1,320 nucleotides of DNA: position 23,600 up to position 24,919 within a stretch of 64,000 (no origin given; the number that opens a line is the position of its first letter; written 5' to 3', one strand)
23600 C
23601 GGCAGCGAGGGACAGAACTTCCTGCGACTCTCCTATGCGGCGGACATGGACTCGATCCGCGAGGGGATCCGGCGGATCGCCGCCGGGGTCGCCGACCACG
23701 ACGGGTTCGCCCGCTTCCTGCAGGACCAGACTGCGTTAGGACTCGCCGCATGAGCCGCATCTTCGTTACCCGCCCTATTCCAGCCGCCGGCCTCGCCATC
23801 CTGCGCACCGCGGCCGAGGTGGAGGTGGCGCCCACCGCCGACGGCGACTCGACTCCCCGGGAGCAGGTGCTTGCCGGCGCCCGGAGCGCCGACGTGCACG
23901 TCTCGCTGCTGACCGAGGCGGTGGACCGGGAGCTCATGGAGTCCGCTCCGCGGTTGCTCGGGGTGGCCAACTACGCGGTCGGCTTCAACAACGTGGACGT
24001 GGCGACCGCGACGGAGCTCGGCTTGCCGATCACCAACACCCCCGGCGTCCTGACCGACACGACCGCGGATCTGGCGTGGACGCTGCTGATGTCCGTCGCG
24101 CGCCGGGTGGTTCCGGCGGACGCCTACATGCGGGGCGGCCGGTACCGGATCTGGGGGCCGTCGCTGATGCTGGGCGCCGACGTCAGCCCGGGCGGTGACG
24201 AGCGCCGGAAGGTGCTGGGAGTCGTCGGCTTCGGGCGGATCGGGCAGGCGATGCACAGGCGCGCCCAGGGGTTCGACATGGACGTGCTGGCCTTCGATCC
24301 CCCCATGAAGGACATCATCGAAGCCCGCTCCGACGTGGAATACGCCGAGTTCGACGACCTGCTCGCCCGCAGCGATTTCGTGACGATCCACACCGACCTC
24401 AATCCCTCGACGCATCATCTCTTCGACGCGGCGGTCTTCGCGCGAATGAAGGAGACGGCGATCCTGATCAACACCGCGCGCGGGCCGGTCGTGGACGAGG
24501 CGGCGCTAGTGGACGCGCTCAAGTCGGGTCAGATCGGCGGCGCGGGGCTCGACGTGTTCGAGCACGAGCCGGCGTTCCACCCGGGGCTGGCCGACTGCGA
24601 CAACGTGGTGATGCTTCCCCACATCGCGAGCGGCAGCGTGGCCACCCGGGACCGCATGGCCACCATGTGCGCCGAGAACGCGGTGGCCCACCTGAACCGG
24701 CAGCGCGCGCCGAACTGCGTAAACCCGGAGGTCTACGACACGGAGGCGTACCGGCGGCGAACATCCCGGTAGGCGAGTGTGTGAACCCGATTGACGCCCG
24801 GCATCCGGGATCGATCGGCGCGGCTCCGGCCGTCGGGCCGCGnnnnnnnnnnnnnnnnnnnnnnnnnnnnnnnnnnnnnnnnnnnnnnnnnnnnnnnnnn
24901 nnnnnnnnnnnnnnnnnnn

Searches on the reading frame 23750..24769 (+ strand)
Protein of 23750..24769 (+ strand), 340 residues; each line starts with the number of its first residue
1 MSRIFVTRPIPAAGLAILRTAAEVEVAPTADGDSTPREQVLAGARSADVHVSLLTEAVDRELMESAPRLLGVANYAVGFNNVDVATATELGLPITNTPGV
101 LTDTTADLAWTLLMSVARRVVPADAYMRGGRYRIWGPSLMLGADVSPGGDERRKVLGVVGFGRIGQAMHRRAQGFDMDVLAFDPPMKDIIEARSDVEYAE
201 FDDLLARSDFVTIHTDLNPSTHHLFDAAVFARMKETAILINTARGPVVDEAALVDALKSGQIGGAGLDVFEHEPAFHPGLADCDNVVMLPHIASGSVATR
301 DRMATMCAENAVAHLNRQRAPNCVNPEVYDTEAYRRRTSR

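Call 46: search_protein_families(library=ncbifam, proteins=[window:23750-24769:+], max_evalue=0.001)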
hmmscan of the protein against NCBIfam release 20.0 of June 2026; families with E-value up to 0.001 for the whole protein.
window:23750-24769:+ (340 aa): 21 families
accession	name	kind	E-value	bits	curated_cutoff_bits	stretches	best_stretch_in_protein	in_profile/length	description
NF009714.1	PRK13243.1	equivalog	3.3e-99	332.4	455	1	3-329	4-327/332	glyoxylate reductase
TIGR01327.1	PGDH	equivalog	7e-66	223.1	454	1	3-332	1-318/525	phosphoglycerate dehydrogenase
NF011938.0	PRK15409.1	equivalog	7.5e-66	222.3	492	1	55-329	53-323/324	glyoxylate/hydroxypyruvate reductase GhrB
NF005069.0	PRK06487.1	equivalog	1.7e-49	168.6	448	1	33-318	35-314/320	2-hydroxyacid dehydrogenase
NF008759.0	PRK11790.1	equivalog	1.7e-46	158.8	404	1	57-329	65-332/410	phosphoglycerate dehydrogenase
NF006263.0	PRK08410.1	equivalog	1.1e-42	146.5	389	1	33-317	29-309/311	D-2-hydroxyacid dehydrogenase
NF005387.0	PRK06932.1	equivalog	2e-41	142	492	1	33-298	31-293/314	2-hydroxyacid dehydrogenase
NF001309.0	PRK00257.1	equivalog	1.4e-38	132.9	434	1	148-318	111-281/379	4-phosphoerythronate dehydrogenase PdxB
NF000492.1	vanH_gen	exception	2.5e-37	128.6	540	1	72-285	70-265/312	D-lactate dehydrogenase VanH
NF041369.1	Dhydh_Halo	equivalog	4.4e-37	127.9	400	1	77-315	64-294/305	D-2-hydroxyacid dehydrogenase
NF005750.0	PRK07574.1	equivalog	8.3e-33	114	329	1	58-308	104-350/386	NAD-dependent formate dehydrogenase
NF000151.1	vanH-Ac1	exception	3e-32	112.3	750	1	72-283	106-299/351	D-lactate dehydrogenase VanH-Ac1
NF000112.1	vanH-Amyco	exception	5e-32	111.5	625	1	72-286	99-295/348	VanH-AOV family D-lactate dehydrogenase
NF000371.1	vanH_Agroup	exception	1.1e-31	110.3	700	1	30-283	40-268/322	VanH-A/VanH-Pt family D-lactate dehydrogenase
NF000128.1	vanH-Sc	exception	6e-31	107.8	650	1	51-286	71-286/337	D-lactate dehydrogenase VanH-Sc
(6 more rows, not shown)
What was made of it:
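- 23750..24772 (+): D-2-hydroxyacid dehydrogenase, glyoxylate-reductase-like, 340 aa. It overlaps the aminotransferase gene by 4 nt. NCBIfam glyoxylate reductase scores 332 bits, below the 455 cut-off (call 46).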
